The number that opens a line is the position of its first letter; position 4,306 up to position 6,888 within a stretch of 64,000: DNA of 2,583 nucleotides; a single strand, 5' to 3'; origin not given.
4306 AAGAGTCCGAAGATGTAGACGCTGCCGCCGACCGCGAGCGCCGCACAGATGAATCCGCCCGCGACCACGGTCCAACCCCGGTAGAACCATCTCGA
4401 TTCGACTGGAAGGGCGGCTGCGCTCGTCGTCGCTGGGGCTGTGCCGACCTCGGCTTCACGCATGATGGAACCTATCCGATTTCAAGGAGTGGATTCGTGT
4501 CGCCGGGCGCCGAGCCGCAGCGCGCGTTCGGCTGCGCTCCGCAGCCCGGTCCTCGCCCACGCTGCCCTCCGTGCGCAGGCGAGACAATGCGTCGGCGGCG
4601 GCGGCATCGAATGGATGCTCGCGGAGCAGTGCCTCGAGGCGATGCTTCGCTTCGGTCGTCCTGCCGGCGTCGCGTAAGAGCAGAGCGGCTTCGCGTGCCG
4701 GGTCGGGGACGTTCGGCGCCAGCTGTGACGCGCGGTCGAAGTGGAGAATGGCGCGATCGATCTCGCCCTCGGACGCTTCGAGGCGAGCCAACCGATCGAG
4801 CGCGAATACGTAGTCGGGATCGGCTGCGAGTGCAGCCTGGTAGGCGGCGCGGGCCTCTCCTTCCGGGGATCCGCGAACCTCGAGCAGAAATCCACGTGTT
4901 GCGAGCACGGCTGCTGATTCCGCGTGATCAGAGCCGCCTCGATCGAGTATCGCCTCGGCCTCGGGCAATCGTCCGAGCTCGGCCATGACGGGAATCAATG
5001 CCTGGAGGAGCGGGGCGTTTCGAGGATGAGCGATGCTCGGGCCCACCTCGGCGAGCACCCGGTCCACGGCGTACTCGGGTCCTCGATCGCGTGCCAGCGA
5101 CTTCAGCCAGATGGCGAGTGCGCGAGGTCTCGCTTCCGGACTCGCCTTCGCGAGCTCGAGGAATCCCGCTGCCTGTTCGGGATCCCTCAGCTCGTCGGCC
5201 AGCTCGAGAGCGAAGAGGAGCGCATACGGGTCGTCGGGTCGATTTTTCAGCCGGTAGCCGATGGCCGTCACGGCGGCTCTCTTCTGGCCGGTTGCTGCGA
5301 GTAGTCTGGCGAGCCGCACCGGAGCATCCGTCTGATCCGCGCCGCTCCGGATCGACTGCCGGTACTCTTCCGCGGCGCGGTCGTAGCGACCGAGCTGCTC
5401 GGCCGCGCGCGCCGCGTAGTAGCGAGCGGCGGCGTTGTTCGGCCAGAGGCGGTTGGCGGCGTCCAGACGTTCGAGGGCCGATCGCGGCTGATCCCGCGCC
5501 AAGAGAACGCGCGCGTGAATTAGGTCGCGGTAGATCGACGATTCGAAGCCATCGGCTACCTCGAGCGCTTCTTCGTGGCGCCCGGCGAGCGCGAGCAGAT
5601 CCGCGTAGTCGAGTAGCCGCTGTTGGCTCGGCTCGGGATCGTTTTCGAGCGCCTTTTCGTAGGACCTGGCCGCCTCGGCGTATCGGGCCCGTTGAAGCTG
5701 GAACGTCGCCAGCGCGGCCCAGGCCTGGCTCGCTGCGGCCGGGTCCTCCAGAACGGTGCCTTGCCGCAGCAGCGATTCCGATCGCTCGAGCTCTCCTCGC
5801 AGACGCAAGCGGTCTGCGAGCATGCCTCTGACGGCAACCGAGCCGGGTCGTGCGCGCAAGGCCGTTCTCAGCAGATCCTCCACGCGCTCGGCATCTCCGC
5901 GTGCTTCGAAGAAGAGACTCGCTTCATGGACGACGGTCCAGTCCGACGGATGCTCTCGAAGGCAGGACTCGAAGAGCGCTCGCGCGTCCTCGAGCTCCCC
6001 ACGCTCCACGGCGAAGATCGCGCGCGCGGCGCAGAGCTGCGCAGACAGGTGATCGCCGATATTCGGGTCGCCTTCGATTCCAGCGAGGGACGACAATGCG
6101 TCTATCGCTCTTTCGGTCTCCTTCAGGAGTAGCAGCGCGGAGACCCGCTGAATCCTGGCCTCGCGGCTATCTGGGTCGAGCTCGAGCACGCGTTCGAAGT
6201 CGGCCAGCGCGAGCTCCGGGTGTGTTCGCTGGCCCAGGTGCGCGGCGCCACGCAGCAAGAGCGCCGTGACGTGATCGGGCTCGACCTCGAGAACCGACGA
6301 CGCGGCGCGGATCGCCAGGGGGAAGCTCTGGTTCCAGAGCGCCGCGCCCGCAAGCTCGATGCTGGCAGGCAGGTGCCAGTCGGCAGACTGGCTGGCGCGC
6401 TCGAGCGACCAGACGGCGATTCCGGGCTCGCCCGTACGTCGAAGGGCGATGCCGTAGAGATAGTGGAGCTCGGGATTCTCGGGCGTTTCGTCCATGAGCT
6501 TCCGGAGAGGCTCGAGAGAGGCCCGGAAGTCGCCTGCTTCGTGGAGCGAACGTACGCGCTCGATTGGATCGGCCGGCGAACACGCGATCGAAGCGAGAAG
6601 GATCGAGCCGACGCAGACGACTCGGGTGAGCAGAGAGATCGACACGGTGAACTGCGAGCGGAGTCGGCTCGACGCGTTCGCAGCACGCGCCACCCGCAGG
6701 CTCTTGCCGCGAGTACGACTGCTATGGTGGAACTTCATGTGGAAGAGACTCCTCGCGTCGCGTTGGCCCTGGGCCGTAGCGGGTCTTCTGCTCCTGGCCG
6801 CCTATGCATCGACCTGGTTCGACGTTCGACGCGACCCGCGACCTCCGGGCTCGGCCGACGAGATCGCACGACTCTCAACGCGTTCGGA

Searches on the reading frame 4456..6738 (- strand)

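Call 37: search_protein_families(library=pfam, proteins=[window:4456-6738:-], max_evalue=0.001)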
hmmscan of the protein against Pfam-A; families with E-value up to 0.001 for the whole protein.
window:4456-6738:- (760 aa): 17 families
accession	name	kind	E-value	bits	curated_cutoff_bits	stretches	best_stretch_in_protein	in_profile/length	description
PF14559.12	TPR_19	-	1.5e-36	124.9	25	3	656-721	3-68/68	Tetratricopeptide repeat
PF13432.12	TPR_16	-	8.8e-34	116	32.7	1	408-468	3-63/65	Tetratricopeptide repeat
PF13428.12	TPR_14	-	1.8e-27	93.4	23.5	0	237-270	5-38/44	Tetratricopeptide repeat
PF07719.23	TPR_2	-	8.1e-18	63.5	27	0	338-369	2-33/34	Tetratricopeptide repeat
PF13431.12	TPR_17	-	1.7e-15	56.4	24.4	0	632-664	1-33/34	Tetratricopeptide repeat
PF12895.13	ANAPC3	-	1.1e-11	45.3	27.2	1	407-457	28-77/82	Anaphase-promoting complex, cyclosome, subunit 3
PF25064.1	ARM_TT21_5th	-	1.5e-11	45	27.8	0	64-126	47-109/117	TT21 fifth ARM repeats domain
PF00515.34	TPR_1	-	2.4e-11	43.4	27.8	0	338-369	2-33/34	Tetratricopeptide repeat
PF13414.12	TPR_11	-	4.7e-11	42.6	26.8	0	65-103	4-42/42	TPR repeat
PF23914.1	TPR_CcmH_CycH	-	8.1e-11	42.4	42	0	138-265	34-153/158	Cytochrome c-type biogenesis protein H TPR domain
PF13174.12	TPR_6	-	3.4e-10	40.3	26.3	0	438-463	2-27/33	Tetratricopeptide repeat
PF13371.12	TPR_9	-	1.4e-09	38.2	35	2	133-195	5-66/73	Tetratricopeptide repeat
PF13181.12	TPR_8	-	1.4e-09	37.8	25.7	0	338-369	2-33/34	Tetratricopeptide repeat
PF24575.1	TPR_Slam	-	3.3e-07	31.1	35.2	0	438-490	49-101/104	Surface lipoprotein assembly modifier, N-terminal TPR repeats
PF25063.1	ARM_TT21_C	-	1.4e-06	28.8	35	0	168-262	31-124/209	Tetratricopeptide repeat protein 21 C-terminal ARM domain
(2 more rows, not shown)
